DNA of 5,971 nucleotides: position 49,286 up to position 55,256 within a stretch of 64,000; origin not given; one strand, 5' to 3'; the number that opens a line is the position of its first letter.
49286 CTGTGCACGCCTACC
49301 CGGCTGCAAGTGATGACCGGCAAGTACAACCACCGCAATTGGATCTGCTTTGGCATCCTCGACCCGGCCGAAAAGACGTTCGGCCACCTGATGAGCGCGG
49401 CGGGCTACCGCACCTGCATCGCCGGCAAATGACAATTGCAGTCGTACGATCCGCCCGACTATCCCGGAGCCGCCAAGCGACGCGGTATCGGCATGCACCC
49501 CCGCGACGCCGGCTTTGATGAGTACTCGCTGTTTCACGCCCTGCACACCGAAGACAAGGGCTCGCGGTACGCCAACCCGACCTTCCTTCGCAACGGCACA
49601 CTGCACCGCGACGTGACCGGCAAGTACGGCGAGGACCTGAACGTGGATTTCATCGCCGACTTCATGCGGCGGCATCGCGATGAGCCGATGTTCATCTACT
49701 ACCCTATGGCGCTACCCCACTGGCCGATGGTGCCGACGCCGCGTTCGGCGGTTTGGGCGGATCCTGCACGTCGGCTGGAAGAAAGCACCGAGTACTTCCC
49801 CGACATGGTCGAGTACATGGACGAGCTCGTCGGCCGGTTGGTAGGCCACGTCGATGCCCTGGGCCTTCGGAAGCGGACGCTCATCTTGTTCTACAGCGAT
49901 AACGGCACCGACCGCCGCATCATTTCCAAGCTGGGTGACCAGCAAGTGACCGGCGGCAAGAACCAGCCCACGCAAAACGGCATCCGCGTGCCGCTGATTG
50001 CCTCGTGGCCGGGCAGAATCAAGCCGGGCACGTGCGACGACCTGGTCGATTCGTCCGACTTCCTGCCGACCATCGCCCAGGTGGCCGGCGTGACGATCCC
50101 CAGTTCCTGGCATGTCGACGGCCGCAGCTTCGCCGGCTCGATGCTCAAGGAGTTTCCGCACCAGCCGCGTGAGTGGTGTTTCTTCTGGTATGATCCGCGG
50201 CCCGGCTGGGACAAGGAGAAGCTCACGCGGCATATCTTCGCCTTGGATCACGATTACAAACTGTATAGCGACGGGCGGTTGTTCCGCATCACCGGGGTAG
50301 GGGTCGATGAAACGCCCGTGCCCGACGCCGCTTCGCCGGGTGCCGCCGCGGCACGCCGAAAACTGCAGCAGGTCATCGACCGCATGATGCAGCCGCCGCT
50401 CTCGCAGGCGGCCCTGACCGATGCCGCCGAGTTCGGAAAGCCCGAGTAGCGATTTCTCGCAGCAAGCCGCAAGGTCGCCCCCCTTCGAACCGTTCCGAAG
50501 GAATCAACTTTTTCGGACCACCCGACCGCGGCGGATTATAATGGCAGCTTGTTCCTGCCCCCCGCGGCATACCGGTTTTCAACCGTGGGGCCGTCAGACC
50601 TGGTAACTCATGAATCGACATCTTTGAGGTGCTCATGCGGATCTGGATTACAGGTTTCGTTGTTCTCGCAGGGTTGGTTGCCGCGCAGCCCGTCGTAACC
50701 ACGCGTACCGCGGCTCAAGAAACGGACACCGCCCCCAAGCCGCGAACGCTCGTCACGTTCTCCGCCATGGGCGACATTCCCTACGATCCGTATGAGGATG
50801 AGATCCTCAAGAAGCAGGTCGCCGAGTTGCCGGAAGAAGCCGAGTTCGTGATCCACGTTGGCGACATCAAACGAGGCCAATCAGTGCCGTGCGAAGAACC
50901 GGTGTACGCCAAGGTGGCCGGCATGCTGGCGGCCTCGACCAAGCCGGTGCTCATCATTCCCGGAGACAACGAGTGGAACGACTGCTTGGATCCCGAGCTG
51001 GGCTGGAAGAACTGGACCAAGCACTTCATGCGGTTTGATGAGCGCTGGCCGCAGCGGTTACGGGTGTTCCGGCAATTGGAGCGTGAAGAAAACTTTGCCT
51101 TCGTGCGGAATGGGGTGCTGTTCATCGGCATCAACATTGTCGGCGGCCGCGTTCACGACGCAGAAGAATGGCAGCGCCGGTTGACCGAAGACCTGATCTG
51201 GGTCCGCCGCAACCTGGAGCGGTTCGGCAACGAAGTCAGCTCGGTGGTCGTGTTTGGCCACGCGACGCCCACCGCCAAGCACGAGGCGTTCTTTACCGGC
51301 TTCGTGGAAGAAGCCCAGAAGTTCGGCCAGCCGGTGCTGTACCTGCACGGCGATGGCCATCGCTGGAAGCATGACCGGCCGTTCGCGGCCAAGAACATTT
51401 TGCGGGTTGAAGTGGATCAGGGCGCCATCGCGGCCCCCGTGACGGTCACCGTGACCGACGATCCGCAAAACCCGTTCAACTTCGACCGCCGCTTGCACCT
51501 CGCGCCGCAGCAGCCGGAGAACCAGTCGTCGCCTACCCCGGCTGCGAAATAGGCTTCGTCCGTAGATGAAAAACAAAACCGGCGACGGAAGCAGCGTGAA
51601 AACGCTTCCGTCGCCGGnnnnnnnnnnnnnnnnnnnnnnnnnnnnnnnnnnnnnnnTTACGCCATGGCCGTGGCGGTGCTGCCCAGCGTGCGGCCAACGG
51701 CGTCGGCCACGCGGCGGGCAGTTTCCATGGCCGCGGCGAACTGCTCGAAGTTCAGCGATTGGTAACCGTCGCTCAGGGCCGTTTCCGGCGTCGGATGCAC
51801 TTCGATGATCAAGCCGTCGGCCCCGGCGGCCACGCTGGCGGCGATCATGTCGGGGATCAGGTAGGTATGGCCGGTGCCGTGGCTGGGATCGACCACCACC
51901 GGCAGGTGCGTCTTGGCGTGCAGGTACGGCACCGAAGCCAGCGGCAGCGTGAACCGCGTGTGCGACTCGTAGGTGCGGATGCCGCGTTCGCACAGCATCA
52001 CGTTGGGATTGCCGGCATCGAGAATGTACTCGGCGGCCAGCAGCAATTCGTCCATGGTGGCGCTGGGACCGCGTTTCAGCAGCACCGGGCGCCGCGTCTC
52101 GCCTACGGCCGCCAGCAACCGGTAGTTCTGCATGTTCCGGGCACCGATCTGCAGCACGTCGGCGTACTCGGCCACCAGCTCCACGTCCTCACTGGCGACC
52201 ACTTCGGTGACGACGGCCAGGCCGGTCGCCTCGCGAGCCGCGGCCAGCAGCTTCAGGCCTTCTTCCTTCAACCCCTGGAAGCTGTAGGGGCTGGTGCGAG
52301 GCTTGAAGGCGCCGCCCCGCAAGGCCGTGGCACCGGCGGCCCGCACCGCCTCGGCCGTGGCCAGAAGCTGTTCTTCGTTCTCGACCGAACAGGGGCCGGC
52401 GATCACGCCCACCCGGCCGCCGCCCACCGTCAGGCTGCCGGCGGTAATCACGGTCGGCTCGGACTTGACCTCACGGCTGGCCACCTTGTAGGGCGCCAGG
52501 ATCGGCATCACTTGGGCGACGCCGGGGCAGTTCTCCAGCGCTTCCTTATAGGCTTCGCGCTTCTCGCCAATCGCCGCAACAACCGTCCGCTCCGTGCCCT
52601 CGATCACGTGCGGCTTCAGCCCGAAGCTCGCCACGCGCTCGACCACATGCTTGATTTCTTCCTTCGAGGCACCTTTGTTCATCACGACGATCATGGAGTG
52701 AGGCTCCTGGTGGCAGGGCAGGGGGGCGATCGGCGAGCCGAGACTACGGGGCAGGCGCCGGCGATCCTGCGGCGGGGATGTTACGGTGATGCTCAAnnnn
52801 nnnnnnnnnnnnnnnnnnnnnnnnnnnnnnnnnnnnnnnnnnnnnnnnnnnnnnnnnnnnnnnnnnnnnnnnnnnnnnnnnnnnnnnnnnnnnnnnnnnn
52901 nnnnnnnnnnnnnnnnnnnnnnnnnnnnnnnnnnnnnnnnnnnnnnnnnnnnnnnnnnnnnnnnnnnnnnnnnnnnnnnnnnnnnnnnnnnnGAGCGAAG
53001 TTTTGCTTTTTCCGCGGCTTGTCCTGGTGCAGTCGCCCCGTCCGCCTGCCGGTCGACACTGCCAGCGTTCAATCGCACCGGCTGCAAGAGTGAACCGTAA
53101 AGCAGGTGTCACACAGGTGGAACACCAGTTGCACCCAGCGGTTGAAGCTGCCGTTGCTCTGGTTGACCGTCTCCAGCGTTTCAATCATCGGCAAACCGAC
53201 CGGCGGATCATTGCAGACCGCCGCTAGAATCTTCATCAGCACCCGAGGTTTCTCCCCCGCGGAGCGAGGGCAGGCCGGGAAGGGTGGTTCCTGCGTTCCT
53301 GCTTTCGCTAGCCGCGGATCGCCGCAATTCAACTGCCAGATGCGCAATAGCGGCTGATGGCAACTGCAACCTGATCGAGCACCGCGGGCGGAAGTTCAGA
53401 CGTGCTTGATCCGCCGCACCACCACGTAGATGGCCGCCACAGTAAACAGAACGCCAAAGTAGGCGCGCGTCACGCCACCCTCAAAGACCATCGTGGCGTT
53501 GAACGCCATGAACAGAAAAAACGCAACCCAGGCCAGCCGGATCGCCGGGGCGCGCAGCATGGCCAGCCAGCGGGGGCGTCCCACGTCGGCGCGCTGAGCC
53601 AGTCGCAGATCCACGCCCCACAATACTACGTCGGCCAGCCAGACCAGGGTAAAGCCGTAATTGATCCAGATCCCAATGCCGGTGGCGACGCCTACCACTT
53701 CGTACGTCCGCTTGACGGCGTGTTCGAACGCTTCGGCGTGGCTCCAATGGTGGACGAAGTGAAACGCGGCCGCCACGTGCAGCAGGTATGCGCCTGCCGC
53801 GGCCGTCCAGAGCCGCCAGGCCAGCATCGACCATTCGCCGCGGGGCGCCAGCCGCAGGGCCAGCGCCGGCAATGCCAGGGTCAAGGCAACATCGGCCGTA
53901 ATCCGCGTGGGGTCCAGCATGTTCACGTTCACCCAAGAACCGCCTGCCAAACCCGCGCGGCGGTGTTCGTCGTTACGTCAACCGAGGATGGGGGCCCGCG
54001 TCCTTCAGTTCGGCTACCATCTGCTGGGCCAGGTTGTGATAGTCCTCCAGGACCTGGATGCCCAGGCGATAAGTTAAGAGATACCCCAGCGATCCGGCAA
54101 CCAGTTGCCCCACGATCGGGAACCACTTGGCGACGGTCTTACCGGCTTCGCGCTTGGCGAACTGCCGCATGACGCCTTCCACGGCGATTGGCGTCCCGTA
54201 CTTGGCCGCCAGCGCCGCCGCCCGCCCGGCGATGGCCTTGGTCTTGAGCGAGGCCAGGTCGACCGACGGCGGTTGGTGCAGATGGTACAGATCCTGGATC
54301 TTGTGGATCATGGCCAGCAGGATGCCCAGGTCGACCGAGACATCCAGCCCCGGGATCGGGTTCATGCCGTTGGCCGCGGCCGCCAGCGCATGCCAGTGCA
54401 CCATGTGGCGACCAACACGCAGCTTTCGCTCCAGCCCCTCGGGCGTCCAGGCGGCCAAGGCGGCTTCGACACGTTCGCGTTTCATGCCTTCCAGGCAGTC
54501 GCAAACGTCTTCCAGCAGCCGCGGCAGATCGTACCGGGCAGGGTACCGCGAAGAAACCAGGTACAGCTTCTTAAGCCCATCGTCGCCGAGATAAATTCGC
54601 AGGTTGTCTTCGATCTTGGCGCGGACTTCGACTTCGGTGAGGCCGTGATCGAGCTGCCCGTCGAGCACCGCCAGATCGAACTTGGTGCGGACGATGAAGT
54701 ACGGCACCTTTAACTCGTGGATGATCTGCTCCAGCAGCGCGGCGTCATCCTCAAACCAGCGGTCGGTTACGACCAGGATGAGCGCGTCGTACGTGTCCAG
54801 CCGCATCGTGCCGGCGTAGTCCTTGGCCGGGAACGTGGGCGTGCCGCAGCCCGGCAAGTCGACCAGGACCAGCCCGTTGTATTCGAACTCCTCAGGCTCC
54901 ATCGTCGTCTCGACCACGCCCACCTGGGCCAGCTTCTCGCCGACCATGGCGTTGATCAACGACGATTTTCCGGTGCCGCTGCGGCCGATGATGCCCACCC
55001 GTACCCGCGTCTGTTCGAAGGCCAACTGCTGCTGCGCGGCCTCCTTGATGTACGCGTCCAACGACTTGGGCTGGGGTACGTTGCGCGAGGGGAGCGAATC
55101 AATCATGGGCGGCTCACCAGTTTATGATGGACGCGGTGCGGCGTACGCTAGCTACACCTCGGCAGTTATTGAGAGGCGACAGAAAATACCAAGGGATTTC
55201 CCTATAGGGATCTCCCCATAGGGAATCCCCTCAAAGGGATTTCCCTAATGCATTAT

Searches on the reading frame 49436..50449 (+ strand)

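Call 45: search_protein_families(library=pfam, proteins=[window:49436-50449:+], max_evalue=0.00001)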
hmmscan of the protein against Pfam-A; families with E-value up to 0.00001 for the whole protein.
window:49436-50449:+ (337 aa): 2 families
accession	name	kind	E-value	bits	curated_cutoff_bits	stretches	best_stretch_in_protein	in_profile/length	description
PF00884.28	Sulfatase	-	9.6e-21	74.8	25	1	26-219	115-301/301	Sulfatase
PF16347.10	SGSH_C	-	5.8e-09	36.7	29.3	1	181-276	14-106/154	N-sulphoglucosamine sulphohydrolase, C-terminal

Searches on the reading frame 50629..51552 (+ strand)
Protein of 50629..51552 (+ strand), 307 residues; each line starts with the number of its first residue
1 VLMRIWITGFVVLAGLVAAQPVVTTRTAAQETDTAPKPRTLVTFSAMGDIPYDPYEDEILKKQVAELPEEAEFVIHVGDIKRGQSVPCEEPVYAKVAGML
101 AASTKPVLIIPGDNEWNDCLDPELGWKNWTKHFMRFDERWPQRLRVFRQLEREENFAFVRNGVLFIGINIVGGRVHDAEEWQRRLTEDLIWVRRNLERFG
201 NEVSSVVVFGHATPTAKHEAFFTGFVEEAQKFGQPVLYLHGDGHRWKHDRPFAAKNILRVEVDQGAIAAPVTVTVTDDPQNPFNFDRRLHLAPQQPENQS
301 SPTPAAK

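Call 45: search_protein_families(library=pfam, proteins=[window:50629-51552:+], max_evalue=0.00001)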
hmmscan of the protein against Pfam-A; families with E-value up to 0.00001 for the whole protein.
window:50629-51552:+ (307 aa): 1 family
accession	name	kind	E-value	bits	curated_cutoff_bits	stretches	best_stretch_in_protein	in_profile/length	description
PF00149.33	Metallophos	-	5.3e-07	30.7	21.5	1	67-244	26-189/191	Calcineurin-like phosphoesterase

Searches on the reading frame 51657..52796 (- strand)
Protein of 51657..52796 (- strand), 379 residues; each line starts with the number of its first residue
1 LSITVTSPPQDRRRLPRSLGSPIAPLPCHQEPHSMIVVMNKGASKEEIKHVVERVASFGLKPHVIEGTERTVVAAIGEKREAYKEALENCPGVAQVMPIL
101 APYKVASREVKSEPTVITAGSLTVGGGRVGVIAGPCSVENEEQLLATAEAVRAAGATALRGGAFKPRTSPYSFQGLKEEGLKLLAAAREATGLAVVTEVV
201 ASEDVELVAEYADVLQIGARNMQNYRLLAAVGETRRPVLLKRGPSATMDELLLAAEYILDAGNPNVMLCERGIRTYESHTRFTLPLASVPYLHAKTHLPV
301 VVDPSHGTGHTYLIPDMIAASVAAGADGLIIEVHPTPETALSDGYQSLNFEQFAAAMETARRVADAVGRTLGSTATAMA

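Call 45: search_protein_families(library=pfam, proteins=[window:51657-52796:-], max_evalue=0.00001)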
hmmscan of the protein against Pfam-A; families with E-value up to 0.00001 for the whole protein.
window:51657-52796:- (379 aa): 3 families
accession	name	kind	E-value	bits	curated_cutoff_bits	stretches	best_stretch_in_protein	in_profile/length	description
PF00793.26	DAHP_synth_1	-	4.5e-75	252.5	25.5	1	125-358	13-259/270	DAHP synthetase I family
PF18152.6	DAHP_snth_FXD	-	6e-24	84.1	27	1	35-100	1-66/67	DAHP synthase ferredoxin-like domain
PF03102.20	NeuB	-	2.3e-09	37.5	22.1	1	175-369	52-238/241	NeuB family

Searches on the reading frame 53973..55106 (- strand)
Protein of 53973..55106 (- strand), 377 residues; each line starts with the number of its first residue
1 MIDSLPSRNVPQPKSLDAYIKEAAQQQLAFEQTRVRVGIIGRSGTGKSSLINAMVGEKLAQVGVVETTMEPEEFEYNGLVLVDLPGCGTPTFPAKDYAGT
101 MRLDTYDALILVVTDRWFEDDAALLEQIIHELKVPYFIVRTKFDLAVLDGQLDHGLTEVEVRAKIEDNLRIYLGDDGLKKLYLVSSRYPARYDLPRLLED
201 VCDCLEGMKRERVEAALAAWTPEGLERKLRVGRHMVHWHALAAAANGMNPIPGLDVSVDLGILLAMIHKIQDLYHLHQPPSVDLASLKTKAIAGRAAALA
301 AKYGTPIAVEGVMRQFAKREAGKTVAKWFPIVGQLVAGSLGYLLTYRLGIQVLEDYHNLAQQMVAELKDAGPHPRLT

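Call 3: search_protein_families(library=pfam, proteins=[window:53973-55106:-], max_evalue=0.01)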
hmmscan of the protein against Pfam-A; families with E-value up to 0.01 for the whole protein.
window:53973-55106:- (377 aa): 9 families
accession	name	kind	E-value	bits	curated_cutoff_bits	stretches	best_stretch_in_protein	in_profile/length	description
PF05049.19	IIGP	-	9.5e-33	114.2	24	1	29-260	30-272/375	Interferon-inducible GTPase (IIGP)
PF01926.29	MMR_HSR1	-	1.8e-12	47.8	21.9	1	36-142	1-113/113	50S ribosome-binding GTPase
PF00350.29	Dynamin_N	-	9.3e-06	26.2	27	1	37-75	1-39/168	Dynamin family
PF03193.22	RsgA_GTPase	-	5.4e-05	23.5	30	1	36-86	108-167/174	RsgA GTPase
PF00005.33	ABC_tran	-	0.00027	22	25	1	36-67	13-44/137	ABC transporter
PF02421.24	FeoB_N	-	0.0015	18.5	27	1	36-146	2-118/156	Ferrous iron transport protein B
PF05128.17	DUF697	-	0.0019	18.4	27.7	1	233-360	24-139/162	Domain of unknown function (DUF697)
PF20703.3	nSTAND1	-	0.0027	17.9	27.1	1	34-60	32-59/379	Novel STAND NTPase 1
PF13555.12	AAA_29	-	0.0027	17.8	27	1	26-54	15-42/61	P-loop containing region of AAA domain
